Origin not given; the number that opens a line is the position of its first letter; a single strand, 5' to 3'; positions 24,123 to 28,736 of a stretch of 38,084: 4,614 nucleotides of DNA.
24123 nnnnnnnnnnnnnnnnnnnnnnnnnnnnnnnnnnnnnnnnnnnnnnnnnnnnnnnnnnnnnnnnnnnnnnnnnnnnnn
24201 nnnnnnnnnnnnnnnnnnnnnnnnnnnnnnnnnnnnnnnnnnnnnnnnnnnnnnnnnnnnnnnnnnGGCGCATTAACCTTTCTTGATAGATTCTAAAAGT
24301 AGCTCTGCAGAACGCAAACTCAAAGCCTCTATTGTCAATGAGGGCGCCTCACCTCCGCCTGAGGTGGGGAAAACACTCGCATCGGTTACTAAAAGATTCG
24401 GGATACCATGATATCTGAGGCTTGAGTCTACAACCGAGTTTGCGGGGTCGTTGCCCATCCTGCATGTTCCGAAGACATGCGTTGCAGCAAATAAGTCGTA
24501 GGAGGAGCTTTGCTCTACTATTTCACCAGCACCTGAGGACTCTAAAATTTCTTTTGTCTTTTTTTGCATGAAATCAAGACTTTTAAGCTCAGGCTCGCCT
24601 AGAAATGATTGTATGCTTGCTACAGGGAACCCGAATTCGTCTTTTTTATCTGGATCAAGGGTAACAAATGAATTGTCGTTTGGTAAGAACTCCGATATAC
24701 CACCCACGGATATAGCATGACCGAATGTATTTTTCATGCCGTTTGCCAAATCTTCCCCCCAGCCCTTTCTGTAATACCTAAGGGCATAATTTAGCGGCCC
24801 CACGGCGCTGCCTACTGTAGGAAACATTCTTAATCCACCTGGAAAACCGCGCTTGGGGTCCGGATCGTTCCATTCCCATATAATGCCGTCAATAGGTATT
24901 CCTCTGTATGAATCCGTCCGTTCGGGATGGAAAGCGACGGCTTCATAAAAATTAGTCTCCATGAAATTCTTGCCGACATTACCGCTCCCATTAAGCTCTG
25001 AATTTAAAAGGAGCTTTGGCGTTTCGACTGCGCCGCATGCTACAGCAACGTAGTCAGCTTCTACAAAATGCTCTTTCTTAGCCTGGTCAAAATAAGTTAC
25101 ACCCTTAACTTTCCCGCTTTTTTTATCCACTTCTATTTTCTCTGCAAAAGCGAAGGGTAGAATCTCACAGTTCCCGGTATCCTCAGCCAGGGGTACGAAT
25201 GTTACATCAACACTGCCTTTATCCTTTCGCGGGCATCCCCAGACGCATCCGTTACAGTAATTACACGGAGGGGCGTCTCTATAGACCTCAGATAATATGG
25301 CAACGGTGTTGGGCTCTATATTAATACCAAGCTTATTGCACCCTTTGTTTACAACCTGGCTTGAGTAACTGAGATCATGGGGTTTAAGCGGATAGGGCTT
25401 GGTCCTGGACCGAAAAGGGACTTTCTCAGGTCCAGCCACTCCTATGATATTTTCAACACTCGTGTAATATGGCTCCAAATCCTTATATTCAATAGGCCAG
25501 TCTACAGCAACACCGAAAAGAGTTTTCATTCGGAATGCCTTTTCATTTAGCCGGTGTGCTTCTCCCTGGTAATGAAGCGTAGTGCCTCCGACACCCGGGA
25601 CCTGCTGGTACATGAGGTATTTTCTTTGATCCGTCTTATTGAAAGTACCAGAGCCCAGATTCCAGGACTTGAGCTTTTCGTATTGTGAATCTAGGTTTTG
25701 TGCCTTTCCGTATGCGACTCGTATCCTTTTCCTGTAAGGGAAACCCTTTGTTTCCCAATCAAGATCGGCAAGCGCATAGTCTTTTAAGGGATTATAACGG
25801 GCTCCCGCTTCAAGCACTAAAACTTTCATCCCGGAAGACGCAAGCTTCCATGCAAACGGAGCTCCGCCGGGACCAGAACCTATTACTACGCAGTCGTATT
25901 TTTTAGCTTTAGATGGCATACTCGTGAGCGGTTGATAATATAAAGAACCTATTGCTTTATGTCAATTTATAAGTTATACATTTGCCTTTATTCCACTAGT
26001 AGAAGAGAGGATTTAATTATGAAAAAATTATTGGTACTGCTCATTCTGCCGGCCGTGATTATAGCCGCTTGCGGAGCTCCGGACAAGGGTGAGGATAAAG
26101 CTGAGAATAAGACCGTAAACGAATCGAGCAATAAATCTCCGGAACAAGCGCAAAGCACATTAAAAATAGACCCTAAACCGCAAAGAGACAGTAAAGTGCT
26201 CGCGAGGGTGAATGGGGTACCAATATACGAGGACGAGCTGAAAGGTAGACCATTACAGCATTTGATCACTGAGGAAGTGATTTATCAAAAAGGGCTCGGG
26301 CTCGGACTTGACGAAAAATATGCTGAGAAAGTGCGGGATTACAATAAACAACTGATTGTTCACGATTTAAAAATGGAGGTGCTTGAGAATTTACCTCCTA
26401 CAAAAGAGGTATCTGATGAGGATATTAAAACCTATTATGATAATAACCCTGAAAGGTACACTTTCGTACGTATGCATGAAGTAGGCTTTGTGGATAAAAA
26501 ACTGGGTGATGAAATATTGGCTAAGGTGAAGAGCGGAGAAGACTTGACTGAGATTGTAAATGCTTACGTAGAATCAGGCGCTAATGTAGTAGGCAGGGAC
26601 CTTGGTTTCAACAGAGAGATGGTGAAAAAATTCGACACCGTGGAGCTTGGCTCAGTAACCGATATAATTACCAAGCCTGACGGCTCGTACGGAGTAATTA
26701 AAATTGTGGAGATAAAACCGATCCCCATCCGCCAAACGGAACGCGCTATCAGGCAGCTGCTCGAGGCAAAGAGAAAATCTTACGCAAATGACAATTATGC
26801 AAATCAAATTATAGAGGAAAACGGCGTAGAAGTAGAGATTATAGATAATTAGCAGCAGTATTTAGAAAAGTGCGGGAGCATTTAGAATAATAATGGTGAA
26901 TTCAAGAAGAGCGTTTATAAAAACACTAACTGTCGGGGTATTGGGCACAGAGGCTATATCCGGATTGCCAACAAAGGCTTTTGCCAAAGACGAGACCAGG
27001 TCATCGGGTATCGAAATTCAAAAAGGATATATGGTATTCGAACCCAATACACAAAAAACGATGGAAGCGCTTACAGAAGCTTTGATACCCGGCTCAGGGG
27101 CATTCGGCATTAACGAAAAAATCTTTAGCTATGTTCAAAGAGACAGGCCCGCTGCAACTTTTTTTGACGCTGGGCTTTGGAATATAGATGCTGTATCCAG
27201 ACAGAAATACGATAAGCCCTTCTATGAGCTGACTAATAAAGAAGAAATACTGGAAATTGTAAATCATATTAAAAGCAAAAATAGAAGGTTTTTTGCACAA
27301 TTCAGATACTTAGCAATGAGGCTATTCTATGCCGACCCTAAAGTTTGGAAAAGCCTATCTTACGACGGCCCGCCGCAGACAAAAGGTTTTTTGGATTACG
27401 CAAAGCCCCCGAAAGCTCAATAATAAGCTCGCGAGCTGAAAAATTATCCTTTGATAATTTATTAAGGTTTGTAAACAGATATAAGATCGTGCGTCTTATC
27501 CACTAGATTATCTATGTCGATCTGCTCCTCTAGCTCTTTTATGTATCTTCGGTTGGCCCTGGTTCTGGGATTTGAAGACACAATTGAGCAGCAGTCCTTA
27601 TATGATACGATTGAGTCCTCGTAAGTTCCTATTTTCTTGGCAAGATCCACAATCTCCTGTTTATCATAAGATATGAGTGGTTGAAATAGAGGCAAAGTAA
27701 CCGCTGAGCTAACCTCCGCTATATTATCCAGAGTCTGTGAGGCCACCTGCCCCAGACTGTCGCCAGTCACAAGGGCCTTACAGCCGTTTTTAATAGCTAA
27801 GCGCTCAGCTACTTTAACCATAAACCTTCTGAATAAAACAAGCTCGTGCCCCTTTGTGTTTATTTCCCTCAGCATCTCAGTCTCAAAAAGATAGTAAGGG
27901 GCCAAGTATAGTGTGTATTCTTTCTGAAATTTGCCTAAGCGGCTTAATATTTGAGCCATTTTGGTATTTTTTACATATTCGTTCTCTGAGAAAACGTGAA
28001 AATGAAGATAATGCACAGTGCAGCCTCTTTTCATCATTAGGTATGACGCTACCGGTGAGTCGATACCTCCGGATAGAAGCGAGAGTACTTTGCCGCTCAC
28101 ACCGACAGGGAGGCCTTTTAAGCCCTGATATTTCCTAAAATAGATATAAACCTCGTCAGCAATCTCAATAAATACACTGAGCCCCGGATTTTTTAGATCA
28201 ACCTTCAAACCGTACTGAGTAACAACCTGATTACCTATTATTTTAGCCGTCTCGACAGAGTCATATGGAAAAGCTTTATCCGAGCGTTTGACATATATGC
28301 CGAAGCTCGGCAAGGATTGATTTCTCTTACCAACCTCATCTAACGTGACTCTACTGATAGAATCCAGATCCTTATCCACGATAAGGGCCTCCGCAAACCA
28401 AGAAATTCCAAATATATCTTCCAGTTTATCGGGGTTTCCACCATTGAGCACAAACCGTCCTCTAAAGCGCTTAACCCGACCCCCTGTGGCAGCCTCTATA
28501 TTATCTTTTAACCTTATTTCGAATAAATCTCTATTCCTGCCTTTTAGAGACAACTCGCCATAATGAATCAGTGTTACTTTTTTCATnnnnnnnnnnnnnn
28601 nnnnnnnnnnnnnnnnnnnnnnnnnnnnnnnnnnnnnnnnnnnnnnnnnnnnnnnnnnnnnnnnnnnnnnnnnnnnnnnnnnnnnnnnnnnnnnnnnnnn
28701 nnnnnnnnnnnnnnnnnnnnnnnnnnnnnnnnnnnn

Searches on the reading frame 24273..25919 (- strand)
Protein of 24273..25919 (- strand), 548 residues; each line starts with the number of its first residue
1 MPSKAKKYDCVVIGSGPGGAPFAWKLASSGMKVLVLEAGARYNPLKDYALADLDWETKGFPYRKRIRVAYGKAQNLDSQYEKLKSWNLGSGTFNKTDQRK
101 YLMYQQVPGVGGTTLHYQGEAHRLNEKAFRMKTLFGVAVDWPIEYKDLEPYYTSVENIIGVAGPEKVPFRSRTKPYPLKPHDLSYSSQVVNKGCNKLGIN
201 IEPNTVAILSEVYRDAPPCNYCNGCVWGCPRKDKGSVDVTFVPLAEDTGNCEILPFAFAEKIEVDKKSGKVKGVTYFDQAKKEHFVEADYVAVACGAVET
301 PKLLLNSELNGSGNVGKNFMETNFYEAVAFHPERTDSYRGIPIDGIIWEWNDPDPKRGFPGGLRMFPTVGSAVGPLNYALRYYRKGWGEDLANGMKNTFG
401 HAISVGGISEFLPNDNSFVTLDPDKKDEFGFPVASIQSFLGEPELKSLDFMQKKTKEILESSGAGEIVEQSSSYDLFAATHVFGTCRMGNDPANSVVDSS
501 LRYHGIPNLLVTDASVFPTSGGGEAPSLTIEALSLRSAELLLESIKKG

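Call 5: search_protein_families(library=pfam, proteins=[window:24273-25919:-], max_evalue=0.01)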
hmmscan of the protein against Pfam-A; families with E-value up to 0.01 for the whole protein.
window:24273-25919:- (548 aa): 6 families
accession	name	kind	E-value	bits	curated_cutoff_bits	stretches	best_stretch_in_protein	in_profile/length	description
PF05199.19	GMC_oxred_C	-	7.9e-22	78.8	24.6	1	413-533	1-138/139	GMC oxidoreductase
PF00732.25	GMC_oxred_N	-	3e-19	70.1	23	1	144-320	59-214/218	GMC oxidoreductase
PF07992.20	Pyr_redox_2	-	1.1e-06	28.7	26.1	1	8-40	1-33/291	Pyridine nucleotide-disulphide oxidoreductase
PF13450.12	NAD_binding_8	-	2.9e-05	24.7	21.9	1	12-41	1-30/68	NAD(P)-binding Rossmann-like domain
PF00890.30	FAD_binding_2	-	0.0034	17.1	20.4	0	9-40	1-32/414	FAD binding domain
PF01266.30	DAO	-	0.0081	16.2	27.9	0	9-40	1-32/353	FAD dependent oxidoreductase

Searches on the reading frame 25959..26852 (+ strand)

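Call 5: search_protein_families(library=pfam, proteins=[window:25959-26852:+], max_evalue=0.01)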
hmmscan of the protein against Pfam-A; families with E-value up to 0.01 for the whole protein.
window:25959-26852:+ (297 aa): 1 family
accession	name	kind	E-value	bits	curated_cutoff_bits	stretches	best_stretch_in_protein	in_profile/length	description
PF13145.12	Rotamase_2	-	7.5e-06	27.2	27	1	151-255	1-111/121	PPIC-type PPIASE domain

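Call 55: search_protein_families(library=ncbifam, proteins=[window:25959-26852:+], max_evalue=1)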
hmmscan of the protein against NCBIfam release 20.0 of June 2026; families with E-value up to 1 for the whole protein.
window:25959-26852:+ (297 aa): 12 families
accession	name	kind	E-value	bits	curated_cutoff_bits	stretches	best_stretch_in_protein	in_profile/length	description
TIGR02925.1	cis_trans_EpsD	equivalog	2.7e-06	27.2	108.9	1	34-201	12-171/232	EpsD family peptidyl-prolyl cis-trans isomerase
NF000809.0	PRK00059.1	equivalog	3.8e-05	23.2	303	1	125-278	151-316/336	peptidylprolyl isomerase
NF008054.0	PRK10788.1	equivalog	8.3e-05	21.5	493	1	148-280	246-386/626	peptidylprolyl isomerase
NF002824.0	PRK02998.1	subfamily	0.00012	21.5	360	1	148-287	119-259/283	peptidylprolyl isomerase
NF041193.1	lipo_SP0191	subfamily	0.00058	19.9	75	1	21-66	1-46/190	SP0191 family lipoprotein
NF047408.1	SA0632_fam_LP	equivalog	0.0018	17.9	70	1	21-66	1-46/68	SA0632 family lipoprotein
NF041428.1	TrsH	subfamily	0.002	18.2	150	1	21-62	1-41/149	TrsH/TraH family protein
NF058647.1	lipo_LytA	equivalog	0.012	15.9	110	1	21-60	1-40/107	acidic lipoprotein LytA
NF045774.1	cytochro_C551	exception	0.025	14.5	118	1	21-63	1-44/110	cytochrome c551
NF046038.1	NGK_0946_fam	subfamily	0.045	14.3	45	1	21-60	1-38/102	NGK_0946 family protein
NF053527.1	lipo_Cory_WKLS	subfamily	0.13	12.2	105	1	26-74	4-48/166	WKL family lipoprotein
TIGR03943.1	TIGR03943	equivalog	0.19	11.1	88.8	1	23-99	57-135/221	TIGR03943 family putative permease subunit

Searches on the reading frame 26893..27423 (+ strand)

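Call 5: search_protein_families(library=pfam, proteins=[window:26893-27423:+], max_evalue=0.01)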
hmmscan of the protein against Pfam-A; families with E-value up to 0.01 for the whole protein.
window:26893-27423:+ (176 aa): 1 family
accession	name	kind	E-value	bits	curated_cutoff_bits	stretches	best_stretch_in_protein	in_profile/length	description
PF13618.11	Gluconate_2-dh3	-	6e-10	40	23.4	1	54-155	4-131/135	Gluconate 2-dehydrogenase subunit 3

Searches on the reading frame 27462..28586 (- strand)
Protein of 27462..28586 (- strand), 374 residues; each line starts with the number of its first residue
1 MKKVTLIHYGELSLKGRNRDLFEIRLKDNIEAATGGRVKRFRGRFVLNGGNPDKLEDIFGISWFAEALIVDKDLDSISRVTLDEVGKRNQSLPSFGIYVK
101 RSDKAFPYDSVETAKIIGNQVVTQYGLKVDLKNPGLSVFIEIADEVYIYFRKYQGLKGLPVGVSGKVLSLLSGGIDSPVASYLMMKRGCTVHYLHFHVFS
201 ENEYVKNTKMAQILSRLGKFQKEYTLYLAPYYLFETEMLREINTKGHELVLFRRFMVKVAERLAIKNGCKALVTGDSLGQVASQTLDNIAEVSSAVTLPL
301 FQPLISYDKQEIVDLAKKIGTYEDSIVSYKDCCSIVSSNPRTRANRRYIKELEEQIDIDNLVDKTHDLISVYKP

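Call 5: search_protein_families(library=pfam, proteins=[window:27462-28586:-], max_evalue=0.01)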
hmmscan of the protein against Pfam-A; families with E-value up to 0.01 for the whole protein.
window:27462-28586:- (374 aa): 5 families
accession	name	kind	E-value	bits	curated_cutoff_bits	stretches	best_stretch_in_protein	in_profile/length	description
PF02568.20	ThiI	-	1.1e-63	214.8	20.5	1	162-357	1-196/197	Thiamine biosynthesis protein (ThiI)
PF22025.1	ThiI_fer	-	8.1e-11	42.6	25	1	5-64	2-71/72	ThiI ferredoxin-like domain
PF02926.22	THUMP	-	1.9e-10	41.4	20.6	1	73-149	3-82/84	THUMP domain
PF06508.19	QueC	-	1.6e-07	31.5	22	1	166-331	1-186/210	Queuosine biosynthesis protein QueC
PF03054.22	tRNA_Me_trans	-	0.00039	20.6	20.6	1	166-208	2-44/202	tRNA methyl transferase HUP domain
